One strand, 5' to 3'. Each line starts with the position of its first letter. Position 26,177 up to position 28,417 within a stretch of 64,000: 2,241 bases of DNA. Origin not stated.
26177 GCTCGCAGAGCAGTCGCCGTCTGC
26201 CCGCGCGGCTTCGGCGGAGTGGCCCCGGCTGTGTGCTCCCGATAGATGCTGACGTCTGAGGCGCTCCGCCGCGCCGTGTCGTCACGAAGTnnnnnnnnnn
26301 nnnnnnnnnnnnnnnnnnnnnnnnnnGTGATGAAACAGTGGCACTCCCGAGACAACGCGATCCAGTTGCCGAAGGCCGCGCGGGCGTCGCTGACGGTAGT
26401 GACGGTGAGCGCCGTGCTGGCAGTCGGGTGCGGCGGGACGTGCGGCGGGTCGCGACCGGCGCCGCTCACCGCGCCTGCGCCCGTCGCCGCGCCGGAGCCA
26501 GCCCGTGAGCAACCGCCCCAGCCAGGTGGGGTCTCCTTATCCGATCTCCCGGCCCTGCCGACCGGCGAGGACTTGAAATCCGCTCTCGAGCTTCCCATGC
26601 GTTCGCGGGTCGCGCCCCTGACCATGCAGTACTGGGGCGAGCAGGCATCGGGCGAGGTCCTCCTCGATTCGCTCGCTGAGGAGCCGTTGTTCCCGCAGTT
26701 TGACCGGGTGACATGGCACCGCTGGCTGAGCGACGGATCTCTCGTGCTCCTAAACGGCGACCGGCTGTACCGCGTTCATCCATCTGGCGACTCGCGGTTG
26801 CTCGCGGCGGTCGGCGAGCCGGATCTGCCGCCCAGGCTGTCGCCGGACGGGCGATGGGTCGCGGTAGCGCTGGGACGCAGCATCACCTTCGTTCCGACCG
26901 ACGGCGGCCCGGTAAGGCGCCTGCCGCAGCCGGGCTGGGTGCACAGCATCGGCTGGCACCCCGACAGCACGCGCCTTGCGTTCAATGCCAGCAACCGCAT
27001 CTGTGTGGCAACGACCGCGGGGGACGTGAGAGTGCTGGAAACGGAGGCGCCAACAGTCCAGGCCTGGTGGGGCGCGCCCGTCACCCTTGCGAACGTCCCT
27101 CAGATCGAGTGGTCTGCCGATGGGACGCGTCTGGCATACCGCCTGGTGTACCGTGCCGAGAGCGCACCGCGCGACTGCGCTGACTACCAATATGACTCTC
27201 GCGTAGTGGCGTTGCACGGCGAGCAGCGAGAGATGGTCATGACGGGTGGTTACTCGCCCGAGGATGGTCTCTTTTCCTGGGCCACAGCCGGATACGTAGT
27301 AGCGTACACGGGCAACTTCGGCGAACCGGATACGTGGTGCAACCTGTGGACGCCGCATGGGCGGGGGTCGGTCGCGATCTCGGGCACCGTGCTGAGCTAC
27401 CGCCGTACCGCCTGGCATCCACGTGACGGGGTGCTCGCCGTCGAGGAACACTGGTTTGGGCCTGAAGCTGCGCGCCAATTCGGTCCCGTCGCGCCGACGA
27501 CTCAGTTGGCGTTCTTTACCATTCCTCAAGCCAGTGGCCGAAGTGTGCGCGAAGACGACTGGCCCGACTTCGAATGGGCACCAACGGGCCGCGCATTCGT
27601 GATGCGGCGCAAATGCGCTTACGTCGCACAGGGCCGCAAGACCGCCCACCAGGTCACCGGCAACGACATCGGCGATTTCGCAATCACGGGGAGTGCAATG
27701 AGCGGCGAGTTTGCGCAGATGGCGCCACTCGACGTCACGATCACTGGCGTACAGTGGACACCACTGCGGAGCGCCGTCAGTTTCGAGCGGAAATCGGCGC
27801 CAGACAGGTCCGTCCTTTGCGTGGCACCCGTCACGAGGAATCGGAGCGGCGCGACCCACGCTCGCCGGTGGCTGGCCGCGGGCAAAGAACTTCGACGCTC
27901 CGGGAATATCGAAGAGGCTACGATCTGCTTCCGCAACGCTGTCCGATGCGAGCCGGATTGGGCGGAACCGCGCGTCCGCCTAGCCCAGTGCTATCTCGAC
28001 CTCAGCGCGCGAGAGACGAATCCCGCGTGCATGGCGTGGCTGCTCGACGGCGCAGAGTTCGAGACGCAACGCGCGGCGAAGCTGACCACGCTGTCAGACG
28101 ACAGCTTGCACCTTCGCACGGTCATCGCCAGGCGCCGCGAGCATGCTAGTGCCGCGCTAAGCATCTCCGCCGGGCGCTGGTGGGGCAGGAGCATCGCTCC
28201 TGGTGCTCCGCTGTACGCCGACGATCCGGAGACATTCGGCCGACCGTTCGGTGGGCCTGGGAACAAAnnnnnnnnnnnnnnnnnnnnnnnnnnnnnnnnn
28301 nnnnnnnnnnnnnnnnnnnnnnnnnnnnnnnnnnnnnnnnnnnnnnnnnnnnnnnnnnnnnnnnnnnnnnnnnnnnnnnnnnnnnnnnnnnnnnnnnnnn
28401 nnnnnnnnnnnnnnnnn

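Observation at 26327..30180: Tandem PD40 beta-propeller/TPR lipoprotein paralogs with mosaic near-identical nucleotide blocks (gene conversion)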

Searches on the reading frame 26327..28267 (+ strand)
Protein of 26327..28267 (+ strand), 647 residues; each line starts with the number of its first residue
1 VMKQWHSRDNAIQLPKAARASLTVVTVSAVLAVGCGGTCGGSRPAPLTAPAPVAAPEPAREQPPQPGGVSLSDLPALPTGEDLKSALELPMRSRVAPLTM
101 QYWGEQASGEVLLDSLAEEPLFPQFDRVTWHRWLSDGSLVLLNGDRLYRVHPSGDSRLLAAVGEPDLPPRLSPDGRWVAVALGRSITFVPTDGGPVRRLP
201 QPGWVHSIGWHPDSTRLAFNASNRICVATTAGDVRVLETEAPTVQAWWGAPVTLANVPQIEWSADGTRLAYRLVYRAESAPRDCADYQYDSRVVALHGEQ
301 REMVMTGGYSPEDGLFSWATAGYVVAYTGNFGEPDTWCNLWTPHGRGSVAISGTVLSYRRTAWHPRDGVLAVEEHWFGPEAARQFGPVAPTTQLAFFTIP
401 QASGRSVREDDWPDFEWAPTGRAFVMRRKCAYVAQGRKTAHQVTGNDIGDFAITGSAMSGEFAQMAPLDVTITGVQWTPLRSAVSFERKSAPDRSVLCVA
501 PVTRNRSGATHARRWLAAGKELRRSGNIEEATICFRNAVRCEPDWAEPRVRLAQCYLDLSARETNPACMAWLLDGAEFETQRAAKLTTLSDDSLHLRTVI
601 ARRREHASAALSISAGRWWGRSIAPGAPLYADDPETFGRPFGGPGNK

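Call 4: search_protein_families(library=pfam, proteins=[window:26327-28267:+], max_evalue=1)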
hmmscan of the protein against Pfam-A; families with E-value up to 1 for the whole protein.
window:26327-28267:+ (647 aa): 6 families
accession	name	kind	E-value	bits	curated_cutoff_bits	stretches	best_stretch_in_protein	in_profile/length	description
PF07676.18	PD40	-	1.1e-05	25.6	20.9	0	169-185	14-30/38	WD40-like Beta Propeller Repeat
PF13428.12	TPR_14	-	0.00086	20.2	23.5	1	513-554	2-43/44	Tetratricopeptide repeat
PF07719.23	TPR_2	-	0.013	16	27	1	513-544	2-33/34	Tetratricopeptide repeat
PF25174.1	Beta-prop_THOC3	-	0.015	14.7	305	0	171-219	221-271/272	THOC3 beta-propeller domain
PF00400.38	WD40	-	0.14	13.2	27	0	195-218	3-27/39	WD domain, G-beta repeat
PF23775.1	Beta-prop_RIG_2nd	-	0.3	10.9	80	1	205-264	40-90/278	RIG second beta-propeller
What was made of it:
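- Checked: TPR hits fall below cut-off (call 4).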

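Call 5: search_protein_families(library=ncbifam, proteins=[window:26327-28267:+], max_evalue=1)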
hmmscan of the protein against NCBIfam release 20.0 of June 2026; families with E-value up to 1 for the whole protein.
window:26327-28267:+ (647 aa): 2 families
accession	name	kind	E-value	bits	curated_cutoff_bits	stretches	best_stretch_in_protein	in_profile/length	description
TIGR02917.1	PEP_TPR_lipo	equivalog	0.0022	15.9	312.2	1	512-558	22-68/899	XrtA/PEP-CTERM system TPR-repeat protein PrsT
TIGR02552.1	LcrH_SycD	equivalog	0.0072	16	104.8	1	511-571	51-111/136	SycD/LcrH family type III secretion system chaperone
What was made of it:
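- On TolB: No TolB-specific Pfam or NCBIfam hit (calls 4, 5).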

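Call 6: find_homologous_proteins(query=window:26327-28267:+, max_evalue=0.001)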
Query window:26327-28267:+ (647 aa): 10 proteins with E <= 0.001 among 8000 candidates.
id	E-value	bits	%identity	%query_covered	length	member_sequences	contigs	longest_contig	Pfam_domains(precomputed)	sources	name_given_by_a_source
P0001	0.0e+0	1301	100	86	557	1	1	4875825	PF26549.1,PF07676.19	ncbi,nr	ncbi:MAG: hypothetical protein JSV65_03000 [Armatimonadota bacterium]|nr:MAG: hypothetical protein J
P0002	1.2e-198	680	55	89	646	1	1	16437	PF26549.1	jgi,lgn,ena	-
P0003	1.4e-181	623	55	83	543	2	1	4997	PF26549.1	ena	-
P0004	1.7e-172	593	54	84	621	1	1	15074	PF26549.1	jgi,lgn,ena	-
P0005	7.2e-166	571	50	89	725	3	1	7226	PF25174.2,PF07676.19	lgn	-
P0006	9.4e-159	548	51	83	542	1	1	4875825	PF26549.1,PF07676.19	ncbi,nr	ncbi:MAG: hypothetical protein JSV65_03005 [Armatimonadota bacterium]|nr:MAG: hypothetical protein J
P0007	8.9e-158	545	51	85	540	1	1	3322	PF25174.2,PF26549.1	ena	-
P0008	1.2e-140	488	48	81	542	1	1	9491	-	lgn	-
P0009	3.0e-7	47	31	19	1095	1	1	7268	PF14685.15,PF25174.2,PF26549.1,PF00930.28,PF23381.2,PF03572.24,PF14684.12,PF26550.2,PF07676.19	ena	-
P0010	2.7e-4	37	37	15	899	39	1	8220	PF07714.24,PF00069.32,PF25174.2,PF26549.1,PF00930.28,PF23381.2,PF03109.23,PF26550.2,PF07676.19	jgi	-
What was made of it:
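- The source is a MAG (call 6). The contig is 4.88 Mb (call 6).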

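Call 8: find_encoding_contigs(protein=P0002, flank=10000, max_places=4)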
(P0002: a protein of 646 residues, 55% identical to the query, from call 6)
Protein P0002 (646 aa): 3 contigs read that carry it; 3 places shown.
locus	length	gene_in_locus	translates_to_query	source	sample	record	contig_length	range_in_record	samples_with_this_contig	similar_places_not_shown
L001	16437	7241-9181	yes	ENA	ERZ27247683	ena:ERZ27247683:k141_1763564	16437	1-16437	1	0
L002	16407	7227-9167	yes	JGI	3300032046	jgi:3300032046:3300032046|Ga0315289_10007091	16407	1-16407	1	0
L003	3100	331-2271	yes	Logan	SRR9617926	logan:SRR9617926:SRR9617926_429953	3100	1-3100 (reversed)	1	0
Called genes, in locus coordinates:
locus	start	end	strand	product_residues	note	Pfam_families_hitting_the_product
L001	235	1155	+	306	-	-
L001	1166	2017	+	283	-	-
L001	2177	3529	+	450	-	PF22694:CtpB_N-like, PF00595:PDZ, PF17820:PDZ_6, PF03572:Peptidase_S41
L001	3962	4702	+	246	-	PF04748:Polysacc_deac_2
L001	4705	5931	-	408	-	-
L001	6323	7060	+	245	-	PF02348:CTP_transf_3, PF12804:NTP_transf_3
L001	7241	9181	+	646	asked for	PF26549:Tricorn_N (weak)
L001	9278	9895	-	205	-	PF00300:His_Phos_1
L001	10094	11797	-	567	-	PF19864:Radical_SAM_N2, PF04055:Radical_SAM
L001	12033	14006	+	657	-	PF05448:AXE1 (weak), PF22244:GCE_fung (faint)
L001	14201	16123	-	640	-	PF20581:DUF6785, PF20580:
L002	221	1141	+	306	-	-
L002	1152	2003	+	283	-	-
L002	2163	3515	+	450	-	PF22694:CtpB_N-like, PF00595:PDZ, PF17820:PDZ_6, PF03572:Peptidase_S41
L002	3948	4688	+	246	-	PF04748:Polysacc_deac_2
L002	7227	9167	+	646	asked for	PF26549:Tricorn_N (weak)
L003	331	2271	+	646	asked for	PF26549:Tricorn_N (weak)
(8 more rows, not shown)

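Call 9: find_encoding_contigs(protein=P0004, flank=10000, max_places=4)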
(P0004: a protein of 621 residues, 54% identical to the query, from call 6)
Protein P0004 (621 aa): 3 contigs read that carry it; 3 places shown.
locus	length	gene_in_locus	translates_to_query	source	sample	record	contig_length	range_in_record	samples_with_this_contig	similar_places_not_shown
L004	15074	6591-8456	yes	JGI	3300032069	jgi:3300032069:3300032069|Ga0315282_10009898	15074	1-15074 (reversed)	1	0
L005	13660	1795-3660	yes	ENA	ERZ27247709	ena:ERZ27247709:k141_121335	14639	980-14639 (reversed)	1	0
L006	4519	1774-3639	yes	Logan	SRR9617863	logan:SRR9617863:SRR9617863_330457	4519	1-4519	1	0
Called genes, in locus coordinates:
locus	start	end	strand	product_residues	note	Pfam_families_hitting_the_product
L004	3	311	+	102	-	?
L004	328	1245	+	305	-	-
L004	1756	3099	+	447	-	PF22694:CtpB_N-like, PF13180:PDZ_2 (faint), PF00595:PDZ, PF17820:PDZ_6, PF03572:Peptidase_S41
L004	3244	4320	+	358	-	PF04748:Polysacc_deac_2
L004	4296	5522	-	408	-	-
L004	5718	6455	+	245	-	PF02348:CTP_transf_3, PF12804:NTP_transf_3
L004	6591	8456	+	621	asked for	PF26549:Tricorn_N (weak)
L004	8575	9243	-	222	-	PF00300:His_Phos_1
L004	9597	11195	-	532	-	PF19864:Radical_SAM_N2, PF04055:Radical_SAM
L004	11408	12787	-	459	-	PF00890:FAD_binding_2 (weak), PF01266:DAO, PF01946:Thi4 (weak), PF03486:HI0933_like (weak), PF05834:Lycopene_cycl (weak), PF07992:Pyr_redox_2 (weak), PF13450:NAD_binding_8 (weak), PF21688:FAD-depend_C, +3 more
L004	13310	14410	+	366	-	PF00930:DPPIV_N (faint), PF26550:Tricorn_2nd, PF26549:Tricorn_N, PF07676:PD40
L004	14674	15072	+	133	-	?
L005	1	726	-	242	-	?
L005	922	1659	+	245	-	PF02348:CTP_transf_3, PF12804:NTP_transf_3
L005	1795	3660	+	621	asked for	PF26549:Tricorn_N (weak)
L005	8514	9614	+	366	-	PF00930:DPPIV_N (faint), PF26550:Tricorn_2nd, PF26549:Tricorn_N, PF07676:PD40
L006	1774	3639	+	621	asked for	PF26549:Tricorn_N (weak)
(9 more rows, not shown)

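Call 11: find_encoding_contigs(protein=P0003, flank=10000, max_places=4)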
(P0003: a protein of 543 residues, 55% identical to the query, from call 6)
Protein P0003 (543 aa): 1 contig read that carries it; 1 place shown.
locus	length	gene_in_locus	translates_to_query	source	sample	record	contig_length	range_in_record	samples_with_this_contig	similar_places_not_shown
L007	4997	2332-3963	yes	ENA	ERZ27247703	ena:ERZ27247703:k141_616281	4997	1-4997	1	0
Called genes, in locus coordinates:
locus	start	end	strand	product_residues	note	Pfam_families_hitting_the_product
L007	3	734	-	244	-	?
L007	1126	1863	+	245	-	PF02348:CTP_transf_3, PF12804:NTP_transf_3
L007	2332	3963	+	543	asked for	PF26549:Tricorn_N (weak)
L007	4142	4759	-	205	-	PF00300:His_Phos_1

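Call 12: find_encoding_contigs(protein=P0007, flank=10000, max_places=4)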
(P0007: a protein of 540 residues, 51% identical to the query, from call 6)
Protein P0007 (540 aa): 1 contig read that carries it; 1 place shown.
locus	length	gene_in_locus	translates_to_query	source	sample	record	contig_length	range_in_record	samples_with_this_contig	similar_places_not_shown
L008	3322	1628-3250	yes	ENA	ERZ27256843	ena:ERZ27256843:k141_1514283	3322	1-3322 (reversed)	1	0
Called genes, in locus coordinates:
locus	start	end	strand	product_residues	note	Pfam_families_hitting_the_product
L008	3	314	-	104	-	?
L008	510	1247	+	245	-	PF02348:CTP_transf_3, PF12804:NTP_transf_3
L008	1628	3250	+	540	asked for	PF25174:Beta-prop_THOC3 (faint), PF26549:Tricorn_N (weak)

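Call 13: find_encoding_contigs(protein=P0008, flank=10000, max_places=4)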
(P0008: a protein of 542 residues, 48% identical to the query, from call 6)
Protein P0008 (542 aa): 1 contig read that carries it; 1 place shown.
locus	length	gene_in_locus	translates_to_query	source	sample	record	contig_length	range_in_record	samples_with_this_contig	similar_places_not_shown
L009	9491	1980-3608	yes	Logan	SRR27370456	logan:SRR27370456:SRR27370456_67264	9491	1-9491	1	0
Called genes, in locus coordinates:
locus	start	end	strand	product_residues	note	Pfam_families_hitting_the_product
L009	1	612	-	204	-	?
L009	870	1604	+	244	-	PF02348:CTP_transf_3, PF12804:NTP_transf_3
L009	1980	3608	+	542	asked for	-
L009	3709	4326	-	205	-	PF00300:His_Phos_1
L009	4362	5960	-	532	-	PF19864:Radical_SAM_N2, PF04055:Radical_SAM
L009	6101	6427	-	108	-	PF01588:tRNA_bind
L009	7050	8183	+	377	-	-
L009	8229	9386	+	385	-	PF00465:Fe-ADH, PF13685:Fe-ADH_2, PF25137:ADH_Fe_C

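Call 14: find_encoding_contigs(protein=P0005, flank=10000, max_places=4)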
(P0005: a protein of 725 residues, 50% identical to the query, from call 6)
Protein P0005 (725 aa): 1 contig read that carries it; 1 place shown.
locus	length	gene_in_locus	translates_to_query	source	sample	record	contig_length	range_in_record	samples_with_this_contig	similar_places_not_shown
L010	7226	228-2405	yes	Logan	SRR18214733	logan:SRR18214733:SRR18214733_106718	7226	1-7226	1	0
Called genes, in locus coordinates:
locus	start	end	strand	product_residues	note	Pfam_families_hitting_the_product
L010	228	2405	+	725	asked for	PF07676:PD40 (faint), PF25174:Beta-prop_THOC3 (faint)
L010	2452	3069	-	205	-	PF00300:His_Phos_1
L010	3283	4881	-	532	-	PF19864:Radical_SAM_N2, PF04055:Radical_SAM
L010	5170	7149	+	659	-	PF05448:AXE1, PF01738:DLH (faint), PF22244:GCE_fung (faint)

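Call 17: find_related_loci(query=A1, collection=metagenome_contigs, flank=4000)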
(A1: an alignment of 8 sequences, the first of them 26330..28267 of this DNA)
Query A1 (646 aa) in metagenome_contigs; peptide patterns used: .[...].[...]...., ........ (x = any residue, [..] = any of these).
600 stretches matched a pattern (row limit reached: there are more); 27 encode a relative of the query (tblastn E <= 1e-3); 27 distinct loci.
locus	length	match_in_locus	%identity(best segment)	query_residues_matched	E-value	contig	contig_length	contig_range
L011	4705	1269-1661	33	145-270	2e-8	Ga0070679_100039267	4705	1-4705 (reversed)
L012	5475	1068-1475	31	146-273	1e-7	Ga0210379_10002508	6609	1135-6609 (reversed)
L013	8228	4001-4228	39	153-221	1e-7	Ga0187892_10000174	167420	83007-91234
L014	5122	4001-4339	29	171-270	2e-7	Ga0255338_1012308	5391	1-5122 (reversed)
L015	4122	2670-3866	27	133-270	3e-7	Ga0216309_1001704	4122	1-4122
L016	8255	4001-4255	41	146-220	4e-7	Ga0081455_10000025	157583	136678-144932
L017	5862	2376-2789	30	164-309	4e-7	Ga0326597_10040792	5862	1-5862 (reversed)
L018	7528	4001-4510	29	110-272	5e-7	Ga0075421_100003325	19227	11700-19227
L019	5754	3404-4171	27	135-377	8e-7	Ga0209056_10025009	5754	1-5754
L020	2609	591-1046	32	131-277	1e-6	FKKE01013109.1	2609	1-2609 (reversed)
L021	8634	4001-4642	25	139-345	2e-6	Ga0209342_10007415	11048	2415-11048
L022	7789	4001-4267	41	165-241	2e-6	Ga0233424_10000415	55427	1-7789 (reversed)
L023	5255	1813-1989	44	167-220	3e-6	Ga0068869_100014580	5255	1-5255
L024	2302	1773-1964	41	168-221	2e-6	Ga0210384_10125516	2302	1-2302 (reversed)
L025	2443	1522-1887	34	142-270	3e-6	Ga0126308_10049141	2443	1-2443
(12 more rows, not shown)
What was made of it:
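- Tried and rejected: Metagenome scan with the family alignment (call 17).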

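Call 18: find_related_loci(query=A1, collection=genome_contigs, flank=6000)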
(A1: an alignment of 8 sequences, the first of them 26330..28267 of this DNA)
Query A1 (646 aa) in genome_contigs; peptide patterns used: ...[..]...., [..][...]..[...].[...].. (x = any residue, [..] = any of these).
63 stretches matched a pattern, but none encodes a relative of the query by tblastn (E <= 1e-3).
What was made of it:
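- Tried and rejected: Scan of one genome per GTDB species (call 18).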
